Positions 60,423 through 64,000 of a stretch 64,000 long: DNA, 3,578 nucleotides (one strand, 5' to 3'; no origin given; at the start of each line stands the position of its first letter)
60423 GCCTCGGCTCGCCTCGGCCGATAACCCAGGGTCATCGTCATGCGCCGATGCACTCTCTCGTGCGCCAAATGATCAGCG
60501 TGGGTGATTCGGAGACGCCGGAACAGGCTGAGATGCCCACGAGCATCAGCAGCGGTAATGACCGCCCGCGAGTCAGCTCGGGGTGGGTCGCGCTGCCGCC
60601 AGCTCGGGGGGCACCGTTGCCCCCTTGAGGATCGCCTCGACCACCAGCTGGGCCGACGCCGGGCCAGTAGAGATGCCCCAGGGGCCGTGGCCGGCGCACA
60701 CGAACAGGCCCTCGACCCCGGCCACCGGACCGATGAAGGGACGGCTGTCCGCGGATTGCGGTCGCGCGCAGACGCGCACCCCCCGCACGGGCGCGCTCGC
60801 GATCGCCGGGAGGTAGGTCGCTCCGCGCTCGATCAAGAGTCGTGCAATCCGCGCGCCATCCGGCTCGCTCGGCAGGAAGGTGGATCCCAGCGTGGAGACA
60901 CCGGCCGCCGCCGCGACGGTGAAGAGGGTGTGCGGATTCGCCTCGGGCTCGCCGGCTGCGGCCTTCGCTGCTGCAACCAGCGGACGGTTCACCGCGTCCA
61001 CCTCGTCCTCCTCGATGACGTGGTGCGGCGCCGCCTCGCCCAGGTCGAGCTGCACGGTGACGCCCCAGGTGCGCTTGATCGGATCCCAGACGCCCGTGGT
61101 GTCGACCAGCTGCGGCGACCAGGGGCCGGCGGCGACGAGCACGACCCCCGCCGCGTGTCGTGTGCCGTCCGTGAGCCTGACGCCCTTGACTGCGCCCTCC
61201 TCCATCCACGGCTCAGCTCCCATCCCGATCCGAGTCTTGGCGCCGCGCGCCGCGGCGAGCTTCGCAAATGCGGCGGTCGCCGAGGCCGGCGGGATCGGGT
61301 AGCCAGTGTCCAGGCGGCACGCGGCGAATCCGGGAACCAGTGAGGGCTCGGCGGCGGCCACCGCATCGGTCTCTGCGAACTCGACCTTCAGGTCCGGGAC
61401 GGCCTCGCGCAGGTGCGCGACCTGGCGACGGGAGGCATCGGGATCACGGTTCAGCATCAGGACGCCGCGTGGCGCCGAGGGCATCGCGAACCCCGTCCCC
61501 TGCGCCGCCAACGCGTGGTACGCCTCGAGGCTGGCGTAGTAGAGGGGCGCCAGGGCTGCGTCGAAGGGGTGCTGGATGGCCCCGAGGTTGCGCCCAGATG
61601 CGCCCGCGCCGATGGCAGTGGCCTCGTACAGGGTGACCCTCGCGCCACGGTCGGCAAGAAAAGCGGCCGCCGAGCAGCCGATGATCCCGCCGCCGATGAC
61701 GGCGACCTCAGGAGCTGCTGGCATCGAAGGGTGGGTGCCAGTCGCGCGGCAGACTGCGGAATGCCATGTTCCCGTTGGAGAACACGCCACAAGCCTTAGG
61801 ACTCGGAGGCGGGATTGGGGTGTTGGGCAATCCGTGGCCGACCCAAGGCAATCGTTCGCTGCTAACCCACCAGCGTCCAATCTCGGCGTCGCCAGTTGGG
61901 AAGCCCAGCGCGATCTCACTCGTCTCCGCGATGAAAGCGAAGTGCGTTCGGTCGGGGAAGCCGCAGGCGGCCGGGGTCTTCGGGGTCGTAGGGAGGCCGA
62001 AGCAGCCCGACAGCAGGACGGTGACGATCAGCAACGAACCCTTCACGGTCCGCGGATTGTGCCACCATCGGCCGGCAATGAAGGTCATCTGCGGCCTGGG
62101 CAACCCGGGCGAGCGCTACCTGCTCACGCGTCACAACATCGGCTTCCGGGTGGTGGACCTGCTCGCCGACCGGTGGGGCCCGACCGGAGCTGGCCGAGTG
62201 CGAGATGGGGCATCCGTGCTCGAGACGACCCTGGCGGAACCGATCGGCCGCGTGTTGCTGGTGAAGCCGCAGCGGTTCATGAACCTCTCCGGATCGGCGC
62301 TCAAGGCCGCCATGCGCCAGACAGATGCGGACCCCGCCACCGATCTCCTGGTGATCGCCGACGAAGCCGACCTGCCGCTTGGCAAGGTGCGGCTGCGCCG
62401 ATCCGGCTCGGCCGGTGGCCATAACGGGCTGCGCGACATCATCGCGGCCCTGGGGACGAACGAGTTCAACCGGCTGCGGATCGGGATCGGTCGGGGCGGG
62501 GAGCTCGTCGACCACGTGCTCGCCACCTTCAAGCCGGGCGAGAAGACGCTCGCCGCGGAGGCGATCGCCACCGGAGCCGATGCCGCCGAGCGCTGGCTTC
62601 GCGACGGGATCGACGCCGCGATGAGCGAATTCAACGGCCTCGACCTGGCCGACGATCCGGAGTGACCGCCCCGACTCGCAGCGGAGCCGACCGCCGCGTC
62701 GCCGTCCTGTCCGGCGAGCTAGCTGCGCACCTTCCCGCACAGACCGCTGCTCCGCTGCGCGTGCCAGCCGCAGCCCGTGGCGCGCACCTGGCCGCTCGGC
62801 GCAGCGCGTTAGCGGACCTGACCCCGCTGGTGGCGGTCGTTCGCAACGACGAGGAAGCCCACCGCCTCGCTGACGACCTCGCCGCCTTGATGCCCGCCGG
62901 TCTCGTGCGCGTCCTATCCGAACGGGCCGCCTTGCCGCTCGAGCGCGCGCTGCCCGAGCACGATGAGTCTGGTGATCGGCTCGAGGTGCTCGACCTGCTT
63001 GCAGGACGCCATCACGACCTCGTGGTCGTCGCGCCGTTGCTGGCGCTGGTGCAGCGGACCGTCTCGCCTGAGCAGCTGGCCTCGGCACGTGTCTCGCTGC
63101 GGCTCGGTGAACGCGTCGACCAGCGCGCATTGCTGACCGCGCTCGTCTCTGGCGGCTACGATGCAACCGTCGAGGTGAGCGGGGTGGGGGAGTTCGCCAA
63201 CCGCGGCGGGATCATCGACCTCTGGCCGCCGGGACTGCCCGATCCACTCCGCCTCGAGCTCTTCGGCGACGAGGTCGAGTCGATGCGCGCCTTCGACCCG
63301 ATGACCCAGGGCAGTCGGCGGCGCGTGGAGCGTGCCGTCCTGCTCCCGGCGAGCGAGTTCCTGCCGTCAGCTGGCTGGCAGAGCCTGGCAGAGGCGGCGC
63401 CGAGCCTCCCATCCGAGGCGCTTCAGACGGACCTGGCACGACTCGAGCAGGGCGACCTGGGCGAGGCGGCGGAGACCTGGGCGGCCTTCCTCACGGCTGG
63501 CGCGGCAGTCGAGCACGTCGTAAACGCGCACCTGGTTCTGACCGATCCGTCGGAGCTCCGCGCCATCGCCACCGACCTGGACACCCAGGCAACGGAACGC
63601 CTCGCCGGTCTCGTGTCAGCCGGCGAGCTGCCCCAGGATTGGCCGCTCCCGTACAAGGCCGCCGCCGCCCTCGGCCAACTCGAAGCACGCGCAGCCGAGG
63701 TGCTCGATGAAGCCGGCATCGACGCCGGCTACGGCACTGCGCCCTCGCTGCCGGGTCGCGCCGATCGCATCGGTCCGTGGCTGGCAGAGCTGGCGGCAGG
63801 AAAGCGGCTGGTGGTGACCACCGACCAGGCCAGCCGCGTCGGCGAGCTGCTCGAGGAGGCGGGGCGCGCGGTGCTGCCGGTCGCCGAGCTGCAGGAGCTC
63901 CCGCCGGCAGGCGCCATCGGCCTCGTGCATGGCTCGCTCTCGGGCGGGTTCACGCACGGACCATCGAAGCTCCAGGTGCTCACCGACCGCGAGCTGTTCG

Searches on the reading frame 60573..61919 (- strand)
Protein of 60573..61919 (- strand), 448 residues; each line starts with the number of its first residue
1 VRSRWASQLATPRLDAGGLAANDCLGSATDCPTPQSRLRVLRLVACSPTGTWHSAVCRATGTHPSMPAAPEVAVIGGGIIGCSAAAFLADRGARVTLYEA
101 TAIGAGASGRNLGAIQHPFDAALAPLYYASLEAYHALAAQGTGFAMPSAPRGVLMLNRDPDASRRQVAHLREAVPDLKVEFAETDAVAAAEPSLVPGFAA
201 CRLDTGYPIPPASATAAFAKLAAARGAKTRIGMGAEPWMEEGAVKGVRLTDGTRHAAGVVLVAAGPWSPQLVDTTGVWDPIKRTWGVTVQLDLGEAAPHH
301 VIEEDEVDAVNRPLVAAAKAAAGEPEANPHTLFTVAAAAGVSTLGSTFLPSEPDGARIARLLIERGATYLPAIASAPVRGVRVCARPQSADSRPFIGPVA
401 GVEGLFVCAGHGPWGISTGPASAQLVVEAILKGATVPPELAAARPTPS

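Call 3: search_protein_families(library=pfam, proteins=[window:60573-61919:-], max_evalue=0.1)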
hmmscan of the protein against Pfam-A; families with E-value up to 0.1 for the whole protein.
window:60573-61919:- (448 aa): 11 families
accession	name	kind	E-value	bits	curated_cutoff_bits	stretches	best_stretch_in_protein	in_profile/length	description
PF01266.30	DAO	-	6.1e-44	151.4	27.9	1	72-428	2-352/353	FAD dependent oxidoreductase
PF13450.12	NAD_binding_8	-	4.6e-06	27.2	21.9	1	74-103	1-31/68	NAD(P)-binding Rossmann-like domain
PF07992.20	Pyr_redox_2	-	5.4e-06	26.5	26.1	1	71-101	144-174/291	Pyridine nucleotide-disulphide oxidoreductase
PF00070.33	Pyr_redox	-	3.3e-05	24.7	22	1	72-99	2-29/82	Pyridine nucleotide-disulphide oxidoreductase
PF01134.28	GIDA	-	0.00019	21.1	22.1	1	72-99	2-29/391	Glucose inhibited division protein A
PF00890.30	FAD_binding_2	-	0.00095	18.9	20.4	1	72-116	2-46/414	FAD binding domain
PF02737.24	3HCDH_N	-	0.0019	18.6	22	1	71-101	1-31/180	3-hydroxyacyl-CoA dehydrogenase, NAD binding domain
PF01262.27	AlaDh_PNT_C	-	0.0059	16.5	23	1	61-100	21-59/214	Alanine dehydrogenase/PNT, C-terminal domain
PF01494.25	FAD_binding_3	-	0.011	15.4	22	1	71-100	3-32/349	FAD binding domain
PF12831.13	FAD_oxidored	-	0.013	15.2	27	1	71-103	1-33/416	FAD dependent oxidoreductase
PF03486.20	HI0933_like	-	0.063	13.2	50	0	71-101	2-32/244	HI0933-like protein Rossmann domain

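Call 4: search_protein_families(library=ncbifam, proteins=[window:60573-61919:-], max_evalue=0.1)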
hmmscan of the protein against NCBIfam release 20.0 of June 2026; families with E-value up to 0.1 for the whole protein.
window:60573-61919:- (448 aa): 70 families (the best 25 are shown)
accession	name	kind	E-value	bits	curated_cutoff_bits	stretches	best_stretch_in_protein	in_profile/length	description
TIGR02352.1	thiamin_ThiO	equivalog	1.2e-27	97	250.8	2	72-279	1-213/351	glycine oxidase ThiO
NF002480.1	PRK01747.1-1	equivalog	8.3e-17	60.8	540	1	68-277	247-461/645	bifunctional tRNA (5-methylaminomethyl-2-thiouridine)(34)-methyltransferase MnmC2/FAD-dependent 5-carboxymethylaminomethyl-2-thiouridine(34)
TIGR03197.1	MnmC_Cterm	equivalog_domain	7.7e-16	58.1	174.2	1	71-186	1-123/400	FAD-dependent 5-carboxymethylaminomethyl-2-thiouridine(34) oxidoreductase MnmC1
NF001933.0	PRK00711.1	subfamily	2.7e-14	53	383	3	141-303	125-294/429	D-amino acid dehydrogenase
NF050086.1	pipecolate_AmaA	exception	1.1e-09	37.5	600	1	69-115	25-71/425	L-pipecolate oxidase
TIGR03364.1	HpnW_proposed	hypoth_equivalog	1.9e-09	37.1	285.1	1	71-265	2-194/365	TIGR03364 family FAD-dependent oxidoreductase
NF008425.0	PRK11259.1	equivalog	9e-09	34.7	257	1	71-274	6-211/377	N-methyl-L-tryptophan oxidase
TIGR01373.1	soxB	subfamily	1.5e-08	33.9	529.45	1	68-282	29-254/407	sarcosine oxidase subunit beta family protein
NF045637.1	carotdesatCrtDProt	equivalog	4.1e-07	28.9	580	2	72-120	1-48/485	1-hydroxycarotenoid 3,4-desaturase CrtD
TIGR02733.1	desat_CrtD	equivalog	5.1e-06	25.4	549.7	1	71-108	3-40/492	C-3',4' desaturase CrtD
TIGR03467.1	HpnE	equivalog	1.4e-05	24.6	283.05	1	72-102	1-31/430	hydroxysqualene dehydroxylase HpnE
TIGR01377.1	soxA_mon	subfamily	4.4e-05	22.4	479.65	0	72-100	3-31/381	amino oxidase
NF005313.0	PRK06847.1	subfamily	5.3e-05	22.3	372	1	68-101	3-36/375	hypothetical protein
NF005691.0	PRK07494.1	equivalog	6.8e-05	21.6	459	1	70-99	9-38/404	UbiH/UbiF family hydroxylase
NF008313.0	PRK11101.1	equivalog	7.3e-05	21.5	425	1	70-115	9-54/548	anaerobic glycerol-3-phosphate dehydrogenase subunit A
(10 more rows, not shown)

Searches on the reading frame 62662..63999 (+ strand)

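Call 54: search_protein_families(library=pfam, proteins=[window:62662-63999:+], max_evalue=0.01)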
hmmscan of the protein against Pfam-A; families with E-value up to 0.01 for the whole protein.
window:62662-63999:+ (446 aa): 1 family
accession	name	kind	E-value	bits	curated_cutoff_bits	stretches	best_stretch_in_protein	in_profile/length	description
PF17757.6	UvrB_inter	-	5.3e-21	75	22.9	1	144-233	1-91/91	UvrB interaction domain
